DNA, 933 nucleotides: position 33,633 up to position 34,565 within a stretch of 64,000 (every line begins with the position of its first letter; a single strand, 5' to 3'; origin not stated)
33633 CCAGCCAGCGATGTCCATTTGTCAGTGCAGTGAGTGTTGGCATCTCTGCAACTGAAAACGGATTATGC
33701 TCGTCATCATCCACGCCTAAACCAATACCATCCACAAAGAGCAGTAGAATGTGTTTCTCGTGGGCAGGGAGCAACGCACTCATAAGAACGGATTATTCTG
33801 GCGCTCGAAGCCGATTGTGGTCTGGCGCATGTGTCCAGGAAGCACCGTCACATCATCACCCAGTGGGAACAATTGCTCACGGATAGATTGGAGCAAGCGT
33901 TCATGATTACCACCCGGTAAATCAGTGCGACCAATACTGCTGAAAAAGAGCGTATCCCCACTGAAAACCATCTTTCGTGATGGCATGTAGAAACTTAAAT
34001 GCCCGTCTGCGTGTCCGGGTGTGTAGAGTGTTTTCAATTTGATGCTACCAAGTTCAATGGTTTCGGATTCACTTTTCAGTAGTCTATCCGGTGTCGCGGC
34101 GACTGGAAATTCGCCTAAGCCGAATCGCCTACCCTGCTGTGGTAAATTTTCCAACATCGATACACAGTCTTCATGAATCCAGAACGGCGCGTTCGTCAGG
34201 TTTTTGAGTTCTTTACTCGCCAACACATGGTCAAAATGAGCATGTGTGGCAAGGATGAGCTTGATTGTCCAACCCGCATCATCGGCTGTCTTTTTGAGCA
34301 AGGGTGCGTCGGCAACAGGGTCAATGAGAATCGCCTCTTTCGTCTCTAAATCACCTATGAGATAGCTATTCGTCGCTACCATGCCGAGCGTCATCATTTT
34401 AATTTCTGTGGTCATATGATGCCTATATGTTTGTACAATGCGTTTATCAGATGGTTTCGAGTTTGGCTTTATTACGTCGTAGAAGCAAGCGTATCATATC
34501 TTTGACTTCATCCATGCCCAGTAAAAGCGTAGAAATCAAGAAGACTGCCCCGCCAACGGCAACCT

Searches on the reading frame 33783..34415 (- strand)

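Call 66: search_protein_families(library=pfam, proteins=[window:33783-34415:-], max_evalue=0.00001)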
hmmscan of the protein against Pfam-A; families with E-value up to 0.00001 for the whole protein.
window:33783-34415:- (211 aa): 3 families
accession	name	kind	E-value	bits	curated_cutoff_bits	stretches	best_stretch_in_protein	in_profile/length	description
PF00753.33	Lactamase_B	-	3.1e-31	109.3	22.7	1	13-195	4-196/196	Metallo-beta-lactamase superfamily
PF12706.13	Lactamase_B_2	-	7.1e-07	29.5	27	1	29-157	3-145/200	Beta-lactamase superfamily domain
PF19583.5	ODP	-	1.2e-06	29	27.2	1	13-155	1-136/194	ODP family beta lactamase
